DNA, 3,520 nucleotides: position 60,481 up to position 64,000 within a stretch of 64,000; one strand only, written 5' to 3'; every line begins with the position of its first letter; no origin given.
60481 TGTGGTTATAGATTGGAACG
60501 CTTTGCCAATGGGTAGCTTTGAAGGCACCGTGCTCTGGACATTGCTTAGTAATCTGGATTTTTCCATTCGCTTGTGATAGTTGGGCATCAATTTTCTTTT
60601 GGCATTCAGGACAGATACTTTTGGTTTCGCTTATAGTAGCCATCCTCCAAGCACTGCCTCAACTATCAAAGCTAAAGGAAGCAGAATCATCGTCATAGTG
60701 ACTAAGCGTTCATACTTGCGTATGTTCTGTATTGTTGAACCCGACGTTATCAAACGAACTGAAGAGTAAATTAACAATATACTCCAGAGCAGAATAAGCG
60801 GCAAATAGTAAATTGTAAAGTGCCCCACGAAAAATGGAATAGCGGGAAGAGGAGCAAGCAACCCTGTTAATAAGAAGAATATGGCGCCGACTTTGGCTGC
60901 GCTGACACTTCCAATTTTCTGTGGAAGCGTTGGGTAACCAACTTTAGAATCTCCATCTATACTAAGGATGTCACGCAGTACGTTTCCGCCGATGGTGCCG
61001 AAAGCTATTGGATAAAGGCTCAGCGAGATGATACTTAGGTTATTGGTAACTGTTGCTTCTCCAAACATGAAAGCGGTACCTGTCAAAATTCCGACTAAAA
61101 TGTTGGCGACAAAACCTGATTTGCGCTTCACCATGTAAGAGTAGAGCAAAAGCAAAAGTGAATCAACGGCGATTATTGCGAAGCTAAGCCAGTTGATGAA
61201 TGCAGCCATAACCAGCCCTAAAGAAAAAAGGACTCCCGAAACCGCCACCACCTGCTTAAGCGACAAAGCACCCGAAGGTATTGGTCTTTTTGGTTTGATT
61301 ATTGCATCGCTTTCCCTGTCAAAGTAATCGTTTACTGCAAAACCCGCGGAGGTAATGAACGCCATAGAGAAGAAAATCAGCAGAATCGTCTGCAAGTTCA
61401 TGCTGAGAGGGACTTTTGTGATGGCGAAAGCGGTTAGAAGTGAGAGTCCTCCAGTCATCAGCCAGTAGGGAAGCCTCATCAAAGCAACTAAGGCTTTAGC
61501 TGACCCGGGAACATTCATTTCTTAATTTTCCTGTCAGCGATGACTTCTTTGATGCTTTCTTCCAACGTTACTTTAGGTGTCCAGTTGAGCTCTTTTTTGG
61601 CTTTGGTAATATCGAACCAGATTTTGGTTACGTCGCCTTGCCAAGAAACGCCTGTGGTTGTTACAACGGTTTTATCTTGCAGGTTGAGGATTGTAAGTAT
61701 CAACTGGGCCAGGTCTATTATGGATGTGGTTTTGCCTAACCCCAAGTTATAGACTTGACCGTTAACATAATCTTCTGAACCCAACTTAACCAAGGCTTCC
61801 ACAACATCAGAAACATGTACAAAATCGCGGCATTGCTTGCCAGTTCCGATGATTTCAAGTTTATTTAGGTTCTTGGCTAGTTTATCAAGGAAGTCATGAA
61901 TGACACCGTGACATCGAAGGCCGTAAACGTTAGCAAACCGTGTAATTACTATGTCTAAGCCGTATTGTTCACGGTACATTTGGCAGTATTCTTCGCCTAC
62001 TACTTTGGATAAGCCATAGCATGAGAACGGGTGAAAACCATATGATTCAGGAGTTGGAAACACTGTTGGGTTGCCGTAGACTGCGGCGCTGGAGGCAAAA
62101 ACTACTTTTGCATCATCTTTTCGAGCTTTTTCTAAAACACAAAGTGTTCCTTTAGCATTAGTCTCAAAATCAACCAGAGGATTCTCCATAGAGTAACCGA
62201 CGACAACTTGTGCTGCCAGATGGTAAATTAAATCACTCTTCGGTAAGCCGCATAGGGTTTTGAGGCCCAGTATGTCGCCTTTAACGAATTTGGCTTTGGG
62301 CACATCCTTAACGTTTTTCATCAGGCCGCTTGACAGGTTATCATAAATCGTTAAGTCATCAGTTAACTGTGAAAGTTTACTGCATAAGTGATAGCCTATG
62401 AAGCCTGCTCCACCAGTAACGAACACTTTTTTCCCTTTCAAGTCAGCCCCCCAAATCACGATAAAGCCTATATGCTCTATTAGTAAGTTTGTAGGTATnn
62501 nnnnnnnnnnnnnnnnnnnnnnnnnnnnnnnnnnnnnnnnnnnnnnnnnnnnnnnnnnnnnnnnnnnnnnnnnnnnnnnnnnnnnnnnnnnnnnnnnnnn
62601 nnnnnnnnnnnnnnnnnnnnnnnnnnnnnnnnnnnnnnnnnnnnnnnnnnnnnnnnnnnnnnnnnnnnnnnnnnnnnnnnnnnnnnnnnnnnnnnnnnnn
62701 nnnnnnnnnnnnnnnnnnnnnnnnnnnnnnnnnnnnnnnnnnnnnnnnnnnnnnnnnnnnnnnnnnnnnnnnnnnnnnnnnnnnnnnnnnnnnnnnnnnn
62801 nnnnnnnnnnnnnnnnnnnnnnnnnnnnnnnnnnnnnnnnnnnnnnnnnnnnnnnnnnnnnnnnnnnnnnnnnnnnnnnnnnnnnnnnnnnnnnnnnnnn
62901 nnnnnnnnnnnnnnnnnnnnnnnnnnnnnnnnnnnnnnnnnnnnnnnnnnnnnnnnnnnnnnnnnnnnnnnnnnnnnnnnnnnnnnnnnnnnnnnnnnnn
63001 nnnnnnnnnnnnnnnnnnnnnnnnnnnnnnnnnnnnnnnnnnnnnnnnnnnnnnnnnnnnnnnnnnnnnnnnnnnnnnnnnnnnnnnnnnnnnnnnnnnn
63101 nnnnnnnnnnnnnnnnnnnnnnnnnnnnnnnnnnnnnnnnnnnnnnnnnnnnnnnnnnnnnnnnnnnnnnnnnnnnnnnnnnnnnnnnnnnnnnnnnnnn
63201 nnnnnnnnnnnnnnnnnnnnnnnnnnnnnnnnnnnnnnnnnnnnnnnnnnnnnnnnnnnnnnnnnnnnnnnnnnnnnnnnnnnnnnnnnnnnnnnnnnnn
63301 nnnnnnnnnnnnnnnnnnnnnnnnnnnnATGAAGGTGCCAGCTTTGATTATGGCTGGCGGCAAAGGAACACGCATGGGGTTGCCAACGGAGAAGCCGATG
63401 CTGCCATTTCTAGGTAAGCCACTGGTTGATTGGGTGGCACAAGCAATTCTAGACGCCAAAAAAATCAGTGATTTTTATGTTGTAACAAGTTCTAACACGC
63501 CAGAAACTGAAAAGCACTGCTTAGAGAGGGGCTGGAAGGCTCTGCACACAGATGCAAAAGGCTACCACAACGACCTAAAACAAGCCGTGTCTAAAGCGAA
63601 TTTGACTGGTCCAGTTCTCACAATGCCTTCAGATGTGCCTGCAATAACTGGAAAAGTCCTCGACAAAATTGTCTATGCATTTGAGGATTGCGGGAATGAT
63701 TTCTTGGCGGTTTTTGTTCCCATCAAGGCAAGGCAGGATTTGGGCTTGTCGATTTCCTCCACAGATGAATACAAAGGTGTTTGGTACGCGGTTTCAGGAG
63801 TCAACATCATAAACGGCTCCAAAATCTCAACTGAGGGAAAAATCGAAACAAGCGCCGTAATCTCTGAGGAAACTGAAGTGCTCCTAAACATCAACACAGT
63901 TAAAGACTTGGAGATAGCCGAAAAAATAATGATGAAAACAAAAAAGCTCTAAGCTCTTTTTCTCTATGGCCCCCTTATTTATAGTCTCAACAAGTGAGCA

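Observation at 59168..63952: Divergent gene cluster: Tes-like radical SAM + UbiA prenyltransferase + SDR epimerase facing an orphan CobS-like/CobY-like pair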

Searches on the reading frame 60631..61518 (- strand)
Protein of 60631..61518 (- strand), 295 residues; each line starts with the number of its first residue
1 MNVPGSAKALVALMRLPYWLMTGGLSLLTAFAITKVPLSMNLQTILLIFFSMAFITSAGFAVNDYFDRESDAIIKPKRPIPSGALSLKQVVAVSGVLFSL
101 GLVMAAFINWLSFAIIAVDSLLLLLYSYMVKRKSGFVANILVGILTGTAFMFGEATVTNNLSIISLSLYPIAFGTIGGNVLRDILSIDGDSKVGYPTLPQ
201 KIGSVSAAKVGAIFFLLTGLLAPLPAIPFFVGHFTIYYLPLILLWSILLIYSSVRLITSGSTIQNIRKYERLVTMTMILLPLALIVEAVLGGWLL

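Call 3: search_protein_families(library=pfam, proteins=[window:60631-61518:-], max_evalue=0.01)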
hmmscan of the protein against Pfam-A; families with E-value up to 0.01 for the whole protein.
window:60631-61518:- (295 aa): 1 family
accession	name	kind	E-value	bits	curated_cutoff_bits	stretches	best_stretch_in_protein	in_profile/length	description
PF01040.23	UbiA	-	2.3e-34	119.2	34.2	1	33-261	10-236/250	UbiA prenyltransferase family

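Call 4: search_protein_families(library=ncbifam, proteins=[window:60631-61518:-], max_evalue=0.01)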
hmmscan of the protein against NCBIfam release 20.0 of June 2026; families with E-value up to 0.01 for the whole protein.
window:60631-61518:- (295 aa): 27 families (the best 25 are shown)
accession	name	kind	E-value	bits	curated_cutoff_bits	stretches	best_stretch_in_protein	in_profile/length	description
NF009523.0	PRK12884.1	equivalog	3.8e-50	170.6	269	1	7-288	4-277/279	prenyltransferase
NF009521.0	PRK12882.1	equivalog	2.4e-47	161.5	296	1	6-275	4-270/280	geranylgeranylglycerol-phosphate geranylgeranyltransferase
NF009522.0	PRK12883.1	equivalog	1.9e-32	112.9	353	1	8-289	4-275/279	geranylgeranylglycerol-phosphate geranylgeranyltransferase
NF005742.0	PRK07566.1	equivalog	6.7e-26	91.1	313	1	37-218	60-246/315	chlorophyll synthase ChlG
TIGR01476.1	chlor_syn_BchG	subfamily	1.1e-21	77.6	212.3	1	44-215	39-214/283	(bacterio)chlorophyll synthase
NF009513.0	PRK12872.1-3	equivalog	6.3e-20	71.9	288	1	41-280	51-286/293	prenyltransferase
NF035940.1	prenyl_rel_EboC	equivalog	1.4e-18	67.3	250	1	20-173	11-169/292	UbiA-like protein EboC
TIGR01473.1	cyoE_ctaB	equivalog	9.9e-18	64.9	210.3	1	25-286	17-279/281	heme o synthase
TIGR01475.1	ubiA_other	subfamily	2.1e-16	60.2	180.8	1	37-259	30-251/282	UbiA-like polyprenyltransferase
NF045897.1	SCO3242_trans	equivalog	8e-15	55.2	260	1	10-116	2-104/287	SCO3242 family prenyltransferase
TIGR02056.1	ChlG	equivalog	1.8e-14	54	436.45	1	42-213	53-234/306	chlorophyll synthase ChlG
NF008977.0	PRK12324.1-2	equivalog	2.8e-12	46.7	234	1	11-134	6-130/297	decaprenyl-phosphate phosphoribosyltransferase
NF006088.0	PRK08238.1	equivalog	5.3e-12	45.1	351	1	6-163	191-348/482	UbiA family prenyltransferase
NF009524.0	PRK12886.1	equivalog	2.5e-11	43.5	387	1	41-269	40-266/291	prenyltransferase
TIGR01474.1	ubiA_proteo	equivalog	4.8e-11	42.7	275.45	1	37-278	35-272/282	4-hydroxybenzoate octaprenyltransferase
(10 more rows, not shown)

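Call 24: search_solved_structures(query=window:60631-61518:-, max_evalue=0.001)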
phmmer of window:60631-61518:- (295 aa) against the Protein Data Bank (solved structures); distinct sequences matched with E-value up to 0.001: 3.
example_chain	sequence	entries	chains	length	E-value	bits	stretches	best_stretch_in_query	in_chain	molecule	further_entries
6m31_A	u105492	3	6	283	1.5e-31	113.2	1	38-288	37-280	Digeranylgeranylglyceryl phosphate synthase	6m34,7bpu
9sau_C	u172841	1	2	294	6e-12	48.9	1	46-237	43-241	Chlorophyll a synthase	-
9sas_C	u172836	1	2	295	6.1e-12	48.8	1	46-237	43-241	Chlorophyll a synthase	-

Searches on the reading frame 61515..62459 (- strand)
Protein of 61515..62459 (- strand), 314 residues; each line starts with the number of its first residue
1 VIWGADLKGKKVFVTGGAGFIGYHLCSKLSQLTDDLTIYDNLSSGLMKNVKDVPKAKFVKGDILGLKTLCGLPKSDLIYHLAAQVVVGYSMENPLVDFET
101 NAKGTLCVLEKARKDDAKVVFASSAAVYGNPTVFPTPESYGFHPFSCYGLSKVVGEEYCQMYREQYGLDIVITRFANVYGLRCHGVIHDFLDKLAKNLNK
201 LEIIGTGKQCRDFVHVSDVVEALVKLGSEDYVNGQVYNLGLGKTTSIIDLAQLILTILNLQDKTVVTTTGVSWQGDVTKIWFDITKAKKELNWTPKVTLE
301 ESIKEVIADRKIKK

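Call 3: search_protein_families(library=pfam, proteins=[window:61515-62459:-], max_evalue=0.01)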
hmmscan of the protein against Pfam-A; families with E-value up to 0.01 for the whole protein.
window:61515-62459:- (314 aa): 6 families
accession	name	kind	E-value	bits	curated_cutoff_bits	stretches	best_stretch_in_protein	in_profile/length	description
PF16363.11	GDP_Man_Dehyd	-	2.7e-53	182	27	1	13-305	1-331/332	GDP-mannose 4,6 dehydratase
PF01370.27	Epimerase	-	2.2e-51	175.1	20.9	1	12-240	1-240/240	NAD dependent epimerase/dehydratase family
PF02719.21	Polysacc_synt_2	-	9e-16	58.3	20.2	1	12-263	1-252/293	Polysaccharide biosynthesis protein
PF01073.25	3Beta_HSD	-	1.3e-15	57.7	22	1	14-224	2-226/280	3-beta hydroxysteroid dehydrogenase/isomerase family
PF04321.23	RmlD_sub_bind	-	6.1e-15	55.5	27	1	11-266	2-239/287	RmlD substrate binding domain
PF07993.18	NAD_binding_4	-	6.4e-11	42.3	20.1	1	75-189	89-218/258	Male sterility protein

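Call 4: search_protein_families(library=ncbifam, proteins=[window:61515-62459:-], max_evalue=0.01)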
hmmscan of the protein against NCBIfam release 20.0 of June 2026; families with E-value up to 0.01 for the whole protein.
window:61515-62459:- (314 aa): 30 families (the best 25 are shown)
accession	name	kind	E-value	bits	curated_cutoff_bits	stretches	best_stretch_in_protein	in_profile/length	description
TIGR01179.1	galE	equivalog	1.2e-47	162.4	262.3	1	11-305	1-320/332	UDP-glucose 4-epimerase GalE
TIGR01181.1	dTDP_gluc_dehyt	equivalog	5e-41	140.8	365.1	1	12-307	2-308/321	dTDP-glucose 4,6-dehydratase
TIGR04180.1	EDH_00030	hypoth_equivalog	3.9e-37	127.9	475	1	12-297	1-296/297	NAD-dependent 4,6-dehydratase LegB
TIGR02197.1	heptose_epim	equivalog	2.7e-32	112.2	274.6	1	13-308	2-311/316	ADP-glyceromanno-heptose 6-epimerase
NF007956.0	PRK10675.1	subfamily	1.7e-29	103.1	394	2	11-188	2-190/338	UDP-glucose 4-epimerase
NF011728.1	PRK15181.1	equivalog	2.8e-26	92.3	760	1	8-307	14-334/348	Vi polysaccharide biosynthesis UDP-N-acetylglucosaminuronic acid C-4 epimerase TviC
NF007490.0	PRK10084.1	subfamily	4.5e-22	78.5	649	1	11-307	2-331/361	dTDP-glucose 4,6-dehydratase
NF008872.0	PRK11908.1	equivalog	4.7e-21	75.2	294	2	10-129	2-123/349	bifunctional UDP-4-keto-pentose/UDP-xylose synthase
TIGR02622.1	CDP_4_6_dhtase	equivalog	6.8e-20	71.5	278.45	1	8-308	3-328/352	CDP-glucose 4,6-dehydratase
NF007582.0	PRK10217.1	equivalog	6.6e-19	68.2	698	1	10-306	2-327/355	dTDP-glucose 4,6-dehydratase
NF047922.1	GDPFucSynFcl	equivalog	1.1e-18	67.8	500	1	9-306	2-297/308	GDP-L-fucose synthase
NF005998.1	PRK08125.1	equivalog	2.4e-18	65.9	777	2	9-129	315-437/649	bifunctional UDP-4-amino-4-deoxy-L-arabinose formyltransferase/UDP-glucuronic acid oxidase ArnA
TIGR01472.1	gmd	equivalog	2.6e-17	63.1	415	1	66-308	69-336/342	GDP-mannose 4,6-dehydratase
NF043036.1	ErythonDh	equivalog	4e-16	59.1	325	1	11-165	2-166/321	D-erythronate dehydrogenase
NF008360.0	PRK11150.1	equivalog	5.5e-15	55.4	452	1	12-257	2-253/310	ADP-glyceromanno-heptose 6-epimerase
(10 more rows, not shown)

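Call 53: search_solved_structures(query=window:61515-62459:-, max_evalue=1e-20)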
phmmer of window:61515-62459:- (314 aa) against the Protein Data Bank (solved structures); distinct sequences matched with E-value up to 1e-20: 57.
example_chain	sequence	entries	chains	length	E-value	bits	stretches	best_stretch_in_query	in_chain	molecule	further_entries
3icp_A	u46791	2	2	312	7.6e-55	189.6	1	11-309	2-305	NAD-dependent epimerase/dehydratase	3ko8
3ehe_A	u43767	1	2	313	3.6e-51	177.5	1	12-309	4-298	UDP-glucose 4-epimerase (GalE-1)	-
8rdg_A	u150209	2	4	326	1.7e-50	175.2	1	11-308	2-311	SDR family NAD(P)-dependent oxidoreductase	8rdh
8rdi_A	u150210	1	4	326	6.3e-50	173.4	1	11-308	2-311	SDR family NAD(P)-dependent oxidoreductase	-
4zrm_A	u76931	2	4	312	9.6e-50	172.8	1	11-307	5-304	UDP-glucose 4-epimerase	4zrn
3aw9_A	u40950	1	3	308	2.6e-49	171.4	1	11-309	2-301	NAD-dependent epimerase/dehydratase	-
4lk3_A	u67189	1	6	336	2e-38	135.6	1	10-307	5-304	UDP-glucuronic acid decarboxylase 1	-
2b69_A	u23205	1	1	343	4.3e-38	134.5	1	9-307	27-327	UDP-glucuronate decarboxylase 1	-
4gll_A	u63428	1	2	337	4.8e-38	134.4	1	10-307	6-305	UDP-glucuronic acid decarboxylase 1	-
4m55_A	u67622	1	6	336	5.2e-38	134.3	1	10-307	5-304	UDP-glucuronic acid decarboxylase 1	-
6bwl_A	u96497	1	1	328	6.7e-36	127.3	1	11-303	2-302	Pal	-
7ys8_A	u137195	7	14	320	1.3e-35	126.4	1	12-307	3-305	UDP-glucose 4-epimerase | UDP-glucose 4-epimerase along with EC 5.1.3.2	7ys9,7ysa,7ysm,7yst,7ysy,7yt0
6dnt_A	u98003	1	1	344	5.9e-35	124.2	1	7-260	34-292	NAD-dependent epimerase/dehydratase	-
6pmh_A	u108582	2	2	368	1.7e-34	122.7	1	8-304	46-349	UDP-glucose 4-epimerase related protein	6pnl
6wjb_A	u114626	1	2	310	6.1e-33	117.6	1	9-292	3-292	NAD-dependent epimerase/dehydratase family protein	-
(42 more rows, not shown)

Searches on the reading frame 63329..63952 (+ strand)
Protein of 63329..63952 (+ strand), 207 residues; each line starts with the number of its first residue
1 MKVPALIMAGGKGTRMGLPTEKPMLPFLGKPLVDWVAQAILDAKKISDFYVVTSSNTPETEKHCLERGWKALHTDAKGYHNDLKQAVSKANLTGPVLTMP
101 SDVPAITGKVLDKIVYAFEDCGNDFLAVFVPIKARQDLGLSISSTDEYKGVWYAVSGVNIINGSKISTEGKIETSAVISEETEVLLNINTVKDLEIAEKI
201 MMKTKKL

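Call 3: search_protein_families(library=pfam, proteins=[window:63329-63952:+], max_evalue=0.01)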
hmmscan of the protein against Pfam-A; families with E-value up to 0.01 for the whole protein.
window:63329-63952:+ (207 aa): 4 families
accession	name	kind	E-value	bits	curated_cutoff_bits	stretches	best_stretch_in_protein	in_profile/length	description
PF12804.13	NTP_transf_3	-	5.7e-18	66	27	1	5-127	1-120/160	MobA-like NTP transferase domain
PF02348.25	CTP_transf_3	-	1.3e-07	32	22.6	1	21-124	15-120/217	Cytidylyltransferase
PF00483.29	NTP_transferase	-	1.4e-06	28.6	21.2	1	5-131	2-137/245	Nucleotidyl transferase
PF01128.25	IspD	-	1.4e-05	25.5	27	1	4-62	2-61/221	2-C-methyl-D-erythritol 4-phosphate cytidylyltransferase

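Call 4: search_protein_families(library=ncbifam, proteins=[window:63329-63952:+], max_evalue=0.01)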
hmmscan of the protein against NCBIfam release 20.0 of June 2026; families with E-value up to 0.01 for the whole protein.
window:63329-63952:+ (207 aa): 37 families (the best 25 are shown)
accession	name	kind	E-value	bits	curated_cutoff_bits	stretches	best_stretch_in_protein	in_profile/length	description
TIGR00454.1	TIGR00454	hypoth_equivalog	1.1e-37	129.7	174.7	1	5-200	3-183/183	TIGR00454 family protein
NF045495.1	AdoCbiPCobY_Meth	equivalog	7.6e-30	103.9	250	1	5-201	3-194/195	adenosylcobinamide-phosphate guanylyltransferase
TIGR03310.1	matur_MocA_YgfJ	equivalog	1.2e-11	45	186.45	1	5-123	2-120/188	molybdenum cofactor cytidylyltransferase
NF002741.0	PRK02726.1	equivalog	4.1e-11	42.9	179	1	2-131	7-131/200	molybdenum cofactor guanylyltransferase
TIGR02665.1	molyb_mobA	equivalog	1.8e-10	41.2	151.85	1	4-121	2-116/186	molybdenum cofactor guanylyltransferase MobA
NF010934.1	PRK14354.1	equivalog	1.6e-08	33.5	450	1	5-120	2-117/447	bifunctional UDP-N-acetylglucosamine diphosphorylase/glucosamine-1-phosphate N-acetyltransferase GlmU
NF010936.0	PRK14356.1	equivalog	5.1e-08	32.3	666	1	4-128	7-133/456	bifunctional UDP-N-acetylglucosamine diphosphorylase/glucosamine-1-phosphate N-acetyltransferase GlmU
NF010935.0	PRK14355.1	equivalog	5.6e-08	31.8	718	1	2-120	3-123/459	bifunctional UDP-N-acetylglucosamine diphosphorylase/glucosamine-1-phosphate N-acetyltransferase GlmU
NF001457.0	PRK00317.1-3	equivalog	5.9e-08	32.4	164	1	5-121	4-116/200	molybdenum cofactor guanylyltransferase MobA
TIGR01173.1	glmU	equivalog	6.1e-08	31.9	366.85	1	5-116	3-115/452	bifunctional UDP-N-acetylglucosamine diphosphorylase/glucosamine-1-phosphate N-acetyltransferase GlmU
NF010933.0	PRK14353.1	equivalog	1.9e-07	30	505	1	3-120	6-126/453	bifunctional UDP-N-acetylglucosamine diphosphorylase/glucosamine-1-phosphate N-acetyltransferase GlmU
NF045782.1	NicBOxredNboR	equivalog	2.8e-07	30.4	260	1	3-116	9-122/206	nicotine blue oxidoreductase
NF045665.1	NTPtran_DVU1551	equivalog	3.8e-07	29.5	315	1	5-125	3-123/359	DVU_1551 family NTP transferase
TIGR00453.1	ispD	equivalog_domain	1.3e-06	28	181.3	1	5-63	2-60/219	2-C-methyl-D-erythritol 4-phosphate cytidylyltransferase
TIGR03992.1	Arch_glmU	subfamily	4.9e-06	25.7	292.1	1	5-70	3-69/393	bifunctional sugar-1-phosphate nucleotidylyltransferase/acetyltransferase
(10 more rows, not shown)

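Call 27: search_solved_structures(query=window:63329-63952:+, max_evalue=0.001, show_alignments=1)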
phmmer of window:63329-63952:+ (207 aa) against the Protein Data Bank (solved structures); distinct sequences matched with E-value up to 0.001: 5.
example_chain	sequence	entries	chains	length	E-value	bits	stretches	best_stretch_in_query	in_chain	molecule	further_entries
2mzb_A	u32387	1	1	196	2.3e-18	69.6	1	4-203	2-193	Adenosylcobinamide-phosphate guanylyltransferase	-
3rsb_A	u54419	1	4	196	7.3e-18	68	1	4-203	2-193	Adenosylcobinamide-phosphate guanylyltransferase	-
4cvh_A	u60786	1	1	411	1.4e-05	27.9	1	3-66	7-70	ISOPRENOID SYNTHASE DOMAIN-CONTAINING PROTEIN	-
9dqf_A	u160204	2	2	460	7.9e-05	25.5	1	3-124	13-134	Bifunctional protein GlmU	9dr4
2dpw_A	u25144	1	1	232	0.00083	22.1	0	2-109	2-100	Hypothetical protein TTHA0179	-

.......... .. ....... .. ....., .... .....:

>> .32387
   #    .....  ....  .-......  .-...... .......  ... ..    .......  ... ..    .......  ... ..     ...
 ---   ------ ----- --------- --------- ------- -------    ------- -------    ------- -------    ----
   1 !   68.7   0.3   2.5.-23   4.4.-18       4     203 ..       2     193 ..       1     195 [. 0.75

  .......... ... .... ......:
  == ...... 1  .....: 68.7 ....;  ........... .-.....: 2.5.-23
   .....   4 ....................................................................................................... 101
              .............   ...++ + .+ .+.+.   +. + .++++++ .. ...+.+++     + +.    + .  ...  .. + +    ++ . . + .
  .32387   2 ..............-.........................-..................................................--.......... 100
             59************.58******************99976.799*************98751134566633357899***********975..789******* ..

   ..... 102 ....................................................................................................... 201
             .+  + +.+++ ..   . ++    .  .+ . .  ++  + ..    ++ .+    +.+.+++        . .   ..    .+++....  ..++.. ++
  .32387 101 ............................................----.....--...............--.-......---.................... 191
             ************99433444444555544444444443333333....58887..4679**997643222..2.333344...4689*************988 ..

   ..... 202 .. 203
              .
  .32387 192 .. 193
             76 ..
